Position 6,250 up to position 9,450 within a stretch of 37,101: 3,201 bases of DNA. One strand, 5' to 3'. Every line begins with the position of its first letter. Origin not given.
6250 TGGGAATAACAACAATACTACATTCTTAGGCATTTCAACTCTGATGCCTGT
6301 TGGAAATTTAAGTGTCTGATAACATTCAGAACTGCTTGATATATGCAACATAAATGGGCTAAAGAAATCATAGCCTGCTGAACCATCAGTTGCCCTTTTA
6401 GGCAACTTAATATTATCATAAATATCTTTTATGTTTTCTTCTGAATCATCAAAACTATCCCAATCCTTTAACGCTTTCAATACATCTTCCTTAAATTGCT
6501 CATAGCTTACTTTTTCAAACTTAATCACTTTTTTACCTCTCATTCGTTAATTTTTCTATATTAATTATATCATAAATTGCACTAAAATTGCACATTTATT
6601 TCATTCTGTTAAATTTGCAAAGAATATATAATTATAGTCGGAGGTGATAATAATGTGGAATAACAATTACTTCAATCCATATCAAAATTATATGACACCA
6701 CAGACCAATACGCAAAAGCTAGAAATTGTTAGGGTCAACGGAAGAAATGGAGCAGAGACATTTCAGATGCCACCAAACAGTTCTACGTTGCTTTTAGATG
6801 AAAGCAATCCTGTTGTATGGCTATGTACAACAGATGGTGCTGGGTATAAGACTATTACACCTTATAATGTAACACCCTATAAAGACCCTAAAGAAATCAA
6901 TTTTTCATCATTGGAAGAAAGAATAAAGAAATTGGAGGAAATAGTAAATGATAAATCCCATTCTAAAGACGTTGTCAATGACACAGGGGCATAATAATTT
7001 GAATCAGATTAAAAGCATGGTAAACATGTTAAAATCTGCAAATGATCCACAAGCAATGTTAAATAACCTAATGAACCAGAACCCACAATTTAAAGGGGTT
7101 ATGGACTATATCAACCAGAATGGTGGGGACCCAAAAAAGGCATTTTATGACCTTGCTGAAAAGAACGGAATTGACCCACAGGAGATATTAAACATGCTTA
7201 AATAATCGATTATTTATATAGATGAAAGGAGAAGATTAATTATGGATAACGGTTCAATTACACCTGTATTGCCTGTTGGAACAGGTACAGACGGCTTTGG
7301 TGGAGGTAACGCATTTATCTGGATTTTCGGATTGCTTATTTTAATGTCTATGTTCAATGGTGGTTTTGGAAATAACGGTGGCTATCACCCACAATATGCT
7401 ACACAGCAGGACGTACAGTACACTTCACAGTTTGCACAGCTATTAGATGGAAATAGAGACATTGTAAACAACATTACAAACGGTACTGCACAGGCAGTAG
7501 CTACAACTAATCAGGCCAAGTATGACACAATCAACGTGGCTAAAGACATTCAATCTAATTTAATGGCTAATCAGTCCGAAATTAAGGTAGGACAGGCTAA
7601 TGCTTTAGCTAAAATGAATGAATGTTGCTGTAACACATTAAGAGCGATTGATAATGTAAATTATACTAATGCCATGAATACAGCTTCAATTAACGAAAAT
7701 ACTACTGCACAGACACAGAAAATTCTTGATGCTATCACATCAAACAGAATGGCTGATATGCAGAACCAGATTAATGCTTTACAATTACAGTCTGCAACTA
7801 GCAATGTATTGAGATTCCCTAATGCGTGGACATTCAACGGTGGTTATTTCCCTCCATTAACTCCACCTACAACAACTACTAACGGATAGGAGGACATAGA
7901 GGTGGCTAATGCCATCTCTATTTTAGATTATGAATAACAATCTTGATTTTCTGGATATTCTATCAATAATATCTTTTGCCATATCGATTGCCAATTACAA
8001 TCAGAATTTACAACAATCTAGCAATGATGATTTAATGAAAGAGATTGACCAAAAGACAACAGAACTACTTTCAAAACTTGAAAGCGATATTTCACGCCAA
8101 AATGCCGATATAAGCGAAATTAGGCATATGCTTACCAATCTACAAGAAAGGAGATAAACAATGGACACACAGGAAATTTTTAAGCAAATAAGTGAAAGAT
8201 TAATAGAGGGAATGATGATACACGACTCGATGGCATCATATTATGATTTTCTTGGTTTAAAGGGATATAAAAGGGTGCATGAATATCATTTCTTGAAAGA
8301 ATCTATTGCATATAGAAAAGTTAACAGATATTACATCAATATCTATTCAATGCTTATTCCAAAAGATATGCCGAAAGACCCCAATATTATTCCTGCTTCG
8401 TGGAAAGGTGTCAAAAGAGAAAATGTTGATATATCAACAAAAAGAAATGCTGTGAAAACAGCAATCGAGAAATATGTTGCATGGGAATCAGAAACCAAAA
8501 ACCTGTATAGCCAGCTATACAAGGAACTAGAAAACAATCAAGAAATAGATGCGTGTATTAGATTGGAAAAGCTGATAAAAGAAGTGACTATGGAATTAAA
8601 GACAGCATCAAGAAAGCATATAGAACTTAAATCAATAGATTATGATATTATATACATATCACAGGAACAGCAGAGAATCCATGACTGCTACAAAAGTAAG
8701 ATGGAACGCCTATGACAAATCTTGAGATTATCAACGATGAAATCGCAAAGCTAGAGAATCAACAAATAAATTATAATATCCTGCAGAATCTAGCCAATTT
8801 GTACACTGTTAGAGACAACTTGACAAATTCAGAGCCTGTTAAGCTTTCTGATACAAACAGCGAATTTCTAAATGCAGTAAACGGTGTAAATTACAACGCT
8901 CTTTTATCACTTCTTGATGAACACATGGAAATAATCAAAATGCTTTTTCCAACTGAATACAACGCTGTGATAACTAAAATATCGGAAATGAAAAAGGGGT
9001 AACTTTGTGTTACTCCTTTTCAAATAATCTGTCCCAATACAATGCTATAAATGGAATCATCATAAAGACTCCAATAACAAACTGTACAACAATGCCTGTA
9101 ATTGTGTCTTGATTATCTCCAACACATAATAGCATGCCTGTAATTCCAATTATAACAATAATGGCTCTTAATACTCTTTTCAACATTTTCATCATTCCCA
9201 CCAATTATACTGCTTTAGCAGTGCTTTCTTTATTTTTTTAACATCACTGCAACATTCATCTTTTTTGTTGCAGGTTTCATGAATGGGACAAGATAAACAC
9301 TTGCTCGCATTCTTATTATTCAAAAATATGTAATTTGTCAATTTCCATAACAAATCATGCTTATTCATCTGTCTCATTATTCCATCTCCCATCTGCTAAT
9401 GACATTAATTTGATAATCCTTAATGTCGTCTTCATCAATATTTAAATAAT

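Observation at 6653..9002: Opposite-strand six-gene cassette of unknown function (candidate accessory or host-interaction system)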

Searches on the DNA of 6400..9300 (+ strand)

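Call 7: search_dna_similar(query=window:6400-9300:+, collection=phages, mode=distant)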
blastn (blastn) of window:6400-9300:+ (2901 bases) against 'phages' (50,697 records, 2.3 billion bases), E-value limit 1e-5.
Records with a match: 1; places in all: 1; records where one place covers at least 80% of the query: 0.
Best place of each record, by identity: 60-80% 1.
By first word of the organism name: Bacteriophage 1.
By host as written in the record: - 1.
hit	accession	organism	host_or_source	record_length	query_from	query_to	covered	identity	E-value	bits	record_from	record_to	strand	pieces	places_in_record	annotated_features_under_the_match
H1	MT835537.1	Bacteriophage sp.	human fecal samples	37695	332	562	8%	66.4%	3e-6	61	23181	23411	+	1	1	record has no annotation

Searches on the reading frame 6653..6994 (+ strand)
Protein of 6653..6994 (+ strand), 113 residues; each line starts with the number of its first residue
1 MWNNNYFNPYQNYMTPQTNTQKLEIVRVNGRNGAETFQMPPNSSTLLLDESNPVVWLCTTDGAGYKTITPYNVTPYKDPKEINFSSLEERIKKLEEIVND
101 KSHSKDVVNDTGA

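Call 8: search_protein_families(library=pfam, proteins=[window:6653-6994:+], max_evalue=1)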
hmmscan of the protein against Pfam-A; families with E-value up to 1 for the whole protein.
window:6653-6994:+ (113 aa): 1 family
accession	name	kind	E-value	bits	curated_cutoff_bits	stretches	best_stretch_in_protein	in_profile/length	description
PF04384.18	Fe-S_assembly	-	0.043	14.9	25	1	74-105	17-48/64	Iron-sulphur cluster assembly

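Call 9: search_protein_families(library=phrogs, proteins=[window:6653-6994:+], max_evalue=0.1)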
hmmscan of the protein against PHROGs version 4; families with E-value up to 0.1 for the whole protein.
window:6653-6994:+ (113 aa): 1 family
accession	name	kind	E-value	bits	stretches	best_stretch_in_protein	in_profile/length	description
phrog_21718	-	unknown function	2e-08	35.3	1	8-75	37-105/159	-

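Call 20: search_protein_families(library=ncbifam, proteins=[window:6653-6994:+], max_evalue=1)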
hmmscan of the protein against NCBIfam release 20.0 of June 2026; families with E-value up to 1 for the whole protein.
window:6653-6994:+ (113 aa): 1 family
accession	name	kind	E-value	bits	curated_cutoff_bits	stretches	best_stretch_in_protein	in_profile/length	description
TIGR03412.1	iscX_yfhJ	equivalog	0.0069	17.1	40.4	1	73-105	15-47/63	Fe-S cluster assembly protein IscX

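Call 21: search_protein_families(library=padloc, proteins=[window:6653-6994:+], max_evalue=1)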
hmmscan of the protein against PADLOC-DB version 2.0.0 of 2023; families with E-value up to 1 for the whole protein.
window:6653-6994:+ (113 aa): 1 family
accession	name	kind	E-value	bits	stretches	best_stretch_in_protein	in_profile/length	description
PDLC04472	PDC-M16A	-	0.011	12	1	17-105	78-165/930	-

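Call 38: search_solved_structures(query=A2, max_evalue=10, show_alignments=2)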
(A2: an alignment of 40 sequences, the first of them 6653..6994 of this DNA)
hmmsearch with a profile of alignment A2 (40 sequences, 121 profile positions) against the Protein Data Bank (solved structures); distinct sequences matched with E-value up to 10: 8.
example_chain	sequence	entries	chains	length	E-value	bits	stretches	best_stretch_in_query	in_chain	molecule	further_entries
8iah_M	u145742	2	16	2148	0.092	15.7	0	62-112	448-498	Spectrin beta chain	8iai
7jh6_A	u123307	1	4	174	0.12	15.4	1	47-112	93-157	Two-domain di-Zn(II) and porphyrin-binding protein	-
8egr_M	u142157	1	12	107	0.63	13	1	76-114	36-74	gp20, portal-proximal core protein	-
3a0c_A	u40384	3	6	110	1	12.3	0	38-64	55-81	Mannose/sialic acid-binding lectin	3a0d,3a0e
7z8m_M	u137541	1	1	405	4.2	10.4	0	81-106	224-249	Dynactin subunit 2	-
6znl_M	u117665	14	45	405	4.3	10.3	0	81-106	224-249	Dynactin subunit 2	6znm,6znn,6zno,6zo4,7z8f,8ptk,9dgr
30dr_M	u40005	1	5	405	4.3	10.3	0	81-106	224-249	Dynactin subunit 2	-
4m03_A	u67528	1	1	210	4.3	10.3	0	56-82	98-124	Serine-rich adhesin for platelets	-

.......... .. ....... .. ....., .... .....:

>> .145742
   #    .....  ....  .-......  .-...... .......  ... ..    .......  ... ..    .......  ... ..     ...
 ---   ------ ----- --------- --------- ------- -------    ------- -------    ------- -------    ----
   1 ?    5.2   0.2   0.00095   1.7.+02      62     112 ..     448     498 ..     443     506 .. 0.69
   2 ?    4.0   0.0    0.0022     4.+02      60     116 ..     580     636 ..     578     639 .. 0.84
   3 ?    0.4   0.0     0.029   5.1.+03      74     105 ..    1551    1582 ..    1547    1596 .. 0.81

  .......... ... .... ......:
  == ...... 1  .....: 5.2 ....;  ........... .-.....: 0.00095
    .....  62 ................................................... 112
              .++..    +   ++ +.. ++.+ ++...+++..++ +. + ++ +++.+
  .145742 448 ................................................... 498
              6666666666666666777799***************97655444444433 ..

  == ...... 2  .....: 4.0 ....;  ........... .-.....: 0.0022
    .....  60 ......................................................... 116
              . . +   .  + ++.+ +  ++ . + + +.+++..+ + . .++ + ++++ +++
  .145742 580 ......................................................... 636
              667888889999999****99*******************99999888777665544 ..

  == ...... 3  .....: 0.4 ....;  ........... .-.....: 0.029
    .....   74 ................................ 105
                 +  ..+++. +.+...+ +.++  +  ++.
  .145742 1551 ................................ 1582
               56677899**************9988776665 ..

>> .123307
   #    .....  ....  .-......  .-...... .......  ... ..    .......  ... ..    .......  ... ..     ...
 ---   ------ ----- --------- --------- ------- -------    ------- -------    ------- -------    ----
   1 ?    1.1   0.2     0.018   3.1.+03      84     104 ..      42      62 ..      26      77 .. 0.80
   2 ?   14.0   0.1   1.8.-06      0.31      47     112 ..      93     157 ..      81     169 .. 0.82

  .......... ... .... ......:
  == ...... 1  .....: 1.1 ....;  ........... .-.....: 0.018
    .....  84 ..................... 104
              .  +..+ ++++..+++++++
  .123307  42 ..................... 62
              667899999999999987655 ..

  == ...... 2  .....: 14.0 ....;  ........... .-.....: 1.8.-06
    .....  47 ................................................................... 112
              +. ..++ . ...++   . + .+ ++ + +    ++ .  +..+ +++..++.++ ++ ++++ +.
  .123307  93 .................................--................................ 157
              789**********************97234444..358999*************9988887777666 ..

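Call 58: find_homologous_proteins(query=window:6653-6994:+, max_evalue=0.001)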
Query window:6653-6994:+ (113 aa): 1362 proteins with E <= 0.001 among 1364 candidates; the best 120 are listed.
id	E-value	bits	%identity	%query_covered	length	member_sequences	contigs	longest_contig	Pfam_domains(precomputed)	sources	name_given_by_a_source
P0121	3.4e-71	254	100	100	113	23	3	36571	-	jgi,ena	-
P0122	1.0e-33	134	65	85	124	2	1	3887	-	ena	-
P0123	5.1e-33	131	61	92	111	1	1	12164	-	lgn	-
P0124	2.3e-32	129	54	97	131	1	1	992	-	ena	-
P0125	2.4e-32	129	61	77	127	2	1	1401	-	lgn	-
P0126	2.9e-32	129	60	89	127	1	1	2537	-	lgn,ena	-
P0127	3.0e-32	129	61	92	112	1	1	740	-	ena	-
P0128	3.8e-32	128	57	91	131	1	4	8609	-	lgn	-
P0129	5.0e-32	128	56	94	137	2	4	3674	-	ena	-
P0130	6.5e-32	128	61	88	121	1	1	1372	-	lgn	-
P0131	1.6e-31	127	51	98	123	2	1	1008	-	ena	-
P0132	1.9e-31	126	60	95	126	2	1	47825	-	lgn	-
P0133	2.1e-31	126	58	91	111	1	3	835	-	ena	-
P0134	2.5e-31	126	54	91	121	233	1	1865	-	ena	-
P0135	2.8e-31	126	59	89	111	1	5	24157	-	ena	-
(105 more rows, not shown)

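Call 64: predict_structure(alignment_id=A6)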
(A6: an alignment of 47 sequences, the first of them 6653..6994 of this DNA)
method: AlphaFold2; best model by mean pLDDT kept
length: 113 residues; sequences in the alignment: 47
mean_pLDDT: 74.8   pTM: 0.45
mean pLDDT of the five models: 74.8, 74.4, 73.3, 73.2, 70.8
residues with pLDDT >= 90: 38; 70-90: 38; 50-70: 13; < 50: 24
segments of 3 or more residues with pLDDT < 50: 1-21, 111-113
pLDDT, mean of each block of 10 residues (from residue 1): 42 38 76 91 92 91 93 82 81 87 57 46
secondary structure, 60 per line:
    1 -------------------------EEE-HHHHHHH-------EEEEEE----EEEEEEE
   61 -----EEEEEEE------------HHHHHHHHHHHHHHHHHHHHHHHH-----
elements in order: E26-28 H30-36 E44-49 E54-60 E66-72 H85-108

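Call 66: fold_search(model_id=the predicted structure, library=pdb)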
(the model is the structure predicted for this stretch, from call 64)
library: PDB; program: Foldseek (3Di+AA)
matches with E <= 10: 685; with E <= 0.001: 0
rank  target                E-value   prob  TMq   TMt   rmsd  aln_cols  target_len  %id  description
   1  3gyx_B                4.4e-01  0.23  0.22  0.16   9.2        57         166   10  Crystal structure of adenylylsulfate reductase from Desulfovibrio gigas (released 2009-12-15)
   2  1jnr_B                5.4e-01  0.21  0.22  0.17   9.3        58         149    7  Structure of adenylylsulfate reductase from the hyperthermophilic Archaeoglobus fulgidus at 1.6 resolution (released 2002-02-27)
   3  3q9d_A                6.1e-01  0.25  0.20  0.14  19.1        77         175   12  Crystal Structure of Cpn0803 from C. pneumoniae. (released 2012-01-11)
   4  9van_D                6.9e-01  0.51  0.25  0.08  14.2        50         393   10  Cryo-EM structure of human full length KICSTOR complex (state 2) (released 2025-11-12)
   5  1uur                  7.3e-01  0.28  0.28  0.09   5.8        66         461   18  Structure of an activated Dictyostelium STAT in its DNA-unbound form (released 2004-03-26)
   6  7r7j_B                7.8e-01  0.23  0.21  0.05   9.8        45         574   16  Crystal structure of RadD with ADP (released 2022-04-13)
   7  8bao_A                8.3e-01  0.69  0.26  0.09   3.1        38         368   18  Dysgonamonadaceae bacterium CRISPR ancillary nuclease 2 (released 2022-11-30)
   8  8a8o_C                8.8e-01  0.38  0.24  0.26   3.5        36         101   17  PAPS reductase from Methanothermococcus thermolithotrophicus refined to 1.45 A (released 2023-04-26)
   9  8a8o_D                8.8e-01  0.35  0.23  0.26   3.8        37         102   19  PAPS reductase from Methanothermococcus thermolithotrophicus refined to 1.45 A (released 2023-04-26)
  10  9tvu_v                9.4e-01  0.07  0.16  0.11  24.0       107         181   15  Structure of the Chlamydomonas reinhardtii chlororibosome (released 2026-02-18)
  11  7sa7_C                1.0e+00  0.60  0.34  0.20   4.2        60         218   12  Crystal structure of the apo SH2 domains of Syk (released 2021-10-13)
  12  3mud_A                1.0e+00  0.30  0.25  0.17  10.5        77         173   10  Structure of the Tropomyosin Overlap Complex from Chicken Smooth Muscle (released 2010-06-23)
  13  6jsx_A                1.1e+00  0.41  0.23  0.34  13.3        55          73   13  Structure of a flagellin protein, HpFlaG (released 2020-04-08)
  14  6sy0_A                1.1e+00  0.38  0.29  0.24  14.4        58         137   12  Structure of the Plasmodium falciparum SIP2 DNA-binding AP2 tandem repeat in complex with two SPE2 half-sites (released 2020-10-07)
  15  8h5z_A                1.1e+00  0.16  0.21  0.05   9.7        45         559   16  Crystal structure of RadD/ATP analogue complex (released 2023-10-18)
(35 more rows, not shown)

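Call 68: fold_search(model_id=the predicted structure, library=viral)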
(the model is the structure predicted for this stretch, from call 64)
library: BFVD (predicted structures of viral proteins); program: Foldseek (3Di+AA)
matches with E <= 10: 1196; with E <= 0.001: 24
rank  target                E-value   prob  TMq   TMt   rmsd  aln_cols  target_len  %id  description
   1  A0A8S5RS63            9.2e-12  1.00  0.60  0.57   7.1       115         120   51  Gal4-like transcription factor [Siphoviridae sp. ctFBb37]
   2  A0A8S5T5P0            6.5e-10  1.00  0.58  0.29   5.9        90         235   51  Uncharacterized protein [Siphoviridae sp. ctL7J9]
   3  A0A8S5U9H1            1.3e-08  1.00  0.60  0.54   7.8        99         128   43  Zipper dimerization domain transcription factor-like protein [Siphoviridae sp. ctKNZ79]
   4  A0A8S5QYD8            1.7e-08  1.00  0.54  0.48  12.4       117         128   34  Uncharacterized protein [Siphoviridae sp. ct9lR64]
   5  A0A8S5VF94            2.4e-08  1.00  0.56  0.48   8.4        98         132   38  Uncharacterized protein [Siphoviridae sp. ctbxa26]
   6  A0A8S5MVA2            4.3e-07  1.00  0.43  0.34  15.1       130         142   25  Uncharacterized protein [Siphoviridae sp. ctoSr5]
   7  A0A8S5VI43            5.9e-07  1.00  0.56  0.56  11.7       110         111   30  Zipper dimerization domain transcription factor-like protein [Siphoviridae sp. cthu813]
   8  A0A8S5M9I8            7.6e-07  1.00  0.52  0.49   8.8       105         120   37  Uncharacterized protein [Siphoviridae sp. ctv4j104]
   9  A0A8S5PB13            7.6e-07  1.00  0.46  0.41  13.4       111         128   19  Membrane fusogenic activity protein [Siphoviridae sp. ctc6d98]
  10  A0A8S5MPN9            1.0e-06  1.00  0.53  0.56   6.3        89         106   26  Uncharacterized protein [Podoviridae sp. ctoqT5]
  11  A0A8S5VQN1            2.1e-06  1.00  0.48  0.43   9.3       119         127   24  (no name in the UniProt tables at hand)
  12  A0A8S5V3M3            2.8e-06  1.00  0.55  0.45   8.5       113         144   23  Uncharacterized protein [Myoviridae sp. ctk6V34]
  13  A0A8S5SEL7            3.6e-06  1.00  0.47  0.34   9.5       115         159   20  Uncharacterized protein [Caudovirales sp. ctrNG92]
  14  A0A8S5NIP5            7.3e-06  1.00  0.45  0.33  11.7       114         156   24  Uncharacterized protein [Siphoviridae sp. cttpk5]
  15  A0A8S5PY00            9.3e-06  1.00  0.49  0.62   7.4        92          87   18  Uncharacterized protein [Myoviridae sp. ctWiL39]
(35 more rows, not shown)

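Call 69: search_dna_similar(query=window:6653-6994:+, collection=phages, mode=protein, max_evalue=0.01, max_rows=30)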
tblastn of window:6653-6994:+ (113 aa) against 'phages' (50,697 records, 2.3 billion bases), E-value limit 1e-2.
Records with a match: 3; places in all: 3; records where one place covers at least 80% of the query: 2.
Best place of each record, by identity: <60% 3.
By first word of the organism name: Bacteriophage 3.
By host as written in the record: - 3.
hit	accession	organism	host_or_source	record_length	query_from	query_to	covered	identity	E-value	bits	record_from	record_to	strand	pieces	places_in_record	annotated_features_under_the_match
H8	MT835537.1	Bacteriophage sp.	human fecal samples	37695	2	107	94%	52.8%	1e-32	124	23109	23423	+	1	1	record has no annotation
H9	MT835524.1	Bacteriophage sp.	human fecal samples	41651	1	104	92%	46.2%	9e-20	88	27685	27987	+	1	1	record has no annotation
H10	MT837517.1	Bacteriophage sp.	human fecal samples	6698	22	106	75%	47.1%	3e-22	96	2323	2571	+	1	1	record has no annotation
